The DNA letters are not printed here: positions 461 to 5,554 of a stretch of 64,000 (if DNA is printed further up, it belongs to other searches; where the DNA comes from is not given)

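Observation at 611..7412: Candidate three-gene regulatory module: dual-HTH regulator, Cys-rich small protein, giant surface fibre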

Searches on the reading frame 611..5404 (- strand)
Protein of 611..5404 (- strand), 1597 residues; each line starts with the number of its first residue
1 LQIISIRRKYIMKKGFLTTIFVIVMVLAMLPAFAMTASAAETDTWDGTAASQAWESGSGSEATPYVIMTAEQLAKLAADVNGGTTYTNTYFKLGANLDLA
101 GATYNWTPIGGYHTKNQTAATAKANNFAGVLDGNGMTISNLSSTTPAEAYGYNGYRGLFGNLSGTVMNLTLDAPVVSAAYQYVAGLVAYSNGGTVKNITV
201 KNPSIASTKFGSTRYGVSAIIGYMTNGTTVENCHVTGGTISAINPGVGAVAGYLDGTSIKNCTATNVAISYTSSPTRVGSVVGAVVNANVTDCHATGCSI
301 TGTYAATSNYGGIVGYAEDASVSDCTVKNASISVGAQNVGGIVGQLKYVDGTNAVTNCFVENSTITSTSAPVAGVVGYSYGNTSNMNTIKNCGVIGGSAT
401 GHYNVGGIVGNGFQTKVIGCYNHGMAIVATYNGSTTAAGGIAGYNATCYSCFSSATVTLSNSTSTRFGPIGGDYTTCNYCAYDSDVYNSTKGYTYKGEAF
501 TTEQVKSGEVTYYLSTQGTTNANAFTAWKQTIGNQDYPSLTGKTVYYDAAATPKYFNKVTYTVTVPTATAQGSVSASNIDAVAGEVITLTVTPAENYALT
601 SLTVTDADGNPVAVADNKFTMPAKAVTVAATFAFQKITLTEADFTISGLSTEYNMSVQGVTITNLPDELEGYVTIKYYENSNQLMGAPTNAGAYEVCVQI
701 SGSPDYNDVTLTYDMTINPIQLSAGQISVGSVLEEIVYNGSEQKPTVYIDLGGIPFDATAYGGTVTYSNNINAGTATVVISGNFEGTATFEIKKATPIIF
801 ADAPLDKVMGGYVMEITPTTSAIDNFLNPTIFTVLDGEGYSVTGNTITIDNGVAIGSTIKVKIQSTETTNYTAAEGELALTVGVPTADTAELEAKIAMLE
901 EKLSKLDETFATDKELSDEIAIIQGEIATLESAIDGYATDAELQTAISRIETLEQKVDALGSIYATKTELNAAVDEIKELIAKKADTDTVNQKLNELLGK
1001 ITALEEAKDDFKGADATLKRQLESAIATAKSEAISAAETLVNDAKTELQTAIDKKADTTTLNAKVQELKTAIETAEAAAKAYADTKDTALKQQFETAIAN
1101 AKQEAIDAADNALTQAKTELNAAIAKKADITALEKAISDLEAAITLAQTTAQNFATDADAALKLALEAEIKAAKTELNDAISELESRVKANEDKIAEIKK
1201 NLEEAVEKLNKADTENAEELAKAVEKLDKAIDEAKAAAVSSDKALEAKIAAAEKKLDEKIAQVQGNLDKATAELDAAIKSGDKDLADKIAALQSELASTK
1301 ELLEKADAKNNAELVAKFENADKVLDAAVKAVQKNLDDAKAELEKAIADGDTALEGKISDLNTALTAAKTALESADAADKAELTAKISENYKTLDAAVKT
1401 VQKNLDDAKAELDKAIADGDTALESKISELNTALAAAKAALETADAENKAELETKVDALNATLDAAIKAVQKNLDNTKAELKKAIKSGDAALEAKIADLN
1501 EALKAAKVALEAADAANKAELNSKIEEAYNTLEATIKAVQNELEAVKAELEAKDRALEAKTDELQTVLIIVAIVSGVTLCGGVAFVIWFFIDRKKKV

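Call 3: search_protein_families(library=pfam, proteins=[window:611-5404:-], max_evalue=0.1)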
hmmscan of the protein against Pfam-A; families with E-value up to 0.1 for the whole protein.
window:611-5404:- (1597 aa): 7 families
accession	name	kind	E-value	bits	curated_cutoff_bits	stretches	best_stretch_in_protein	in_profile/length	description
PF07581.17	Glug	-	5.6e-14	51.9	20.5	3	308-332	3-27/28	The GLUG motif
PF18998.6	Flg_new_2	-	2.4e-09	37.5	23.6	1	561-633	1-70/73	Divergent InlB B-repeat domain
PF04513.17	Baculo_PEP_C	-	1.8e-05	25.2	38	0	1393-1438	35-80/140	Baculovirus polyhedron envelope protein, PEP, C terminus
PF01442.23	Apolipoprotein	-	3.2e-05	24.1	90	1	1285-1486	2-186/190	Apolipoprotein A1/A4/E domain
PF00038.26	Filament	-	0.00061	19.9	40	1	1352-1567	28-236/313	Intermediate filament protein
PF07889.17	DUF1664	-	0.0093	16.4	34.6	1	1166-1233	53-119/124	Protein of unknown function (DUF1664)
PF16888.10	YwqH-like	-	0.03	15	33.7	0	1358-1442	36-119/123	YwqH-like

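Call 4: search_protein_families(library=ncbifam, proteins=[window:611-5404:-], max_evalue=0.1)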
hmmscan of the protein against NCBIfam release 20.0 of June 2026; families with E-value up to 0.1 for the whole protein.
window:611-5404:- (1597 aa): 7 families
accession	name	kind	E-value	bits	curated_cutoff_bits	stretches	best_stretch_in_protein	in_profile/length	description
NF045487.1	ASRP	equivalog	2e-12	46.5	300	3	888-1026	119-251/593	archaea-specific SMC-related protein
TIGR04523.1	Mplasa_alph_rch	subfamily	4.2e-09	34.9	270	2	1089-1416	405-734/745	helix-rich protein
TIGR02168.1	SMC_prok_B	equivalog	2.2e-06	25.7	567.35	2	1127-1418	685-978/1181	chromosome segregation protein SMC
TIGR02169.1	SMC_prok_A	equivalog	5.2e-06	24.4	729.4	1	1390-1565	669-837/1165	chromosome segregation protein SMC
NF045780.1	TrlF_fam_ATP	equivalog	0.00098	17.9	350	0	1092-1305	497-712/944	TrlF family AAA-like ATPase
NF041034.1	Rad50_Sulf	equivalog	0.0011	16.9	1000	2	1061-1231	550-713/872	DNA double-strand break repair ATPase Rad50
NF009648.0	PRK13182.1-4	equivalog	0.0069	16.4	170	1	913-994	50-131/184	chromosome-anchoring protein RacA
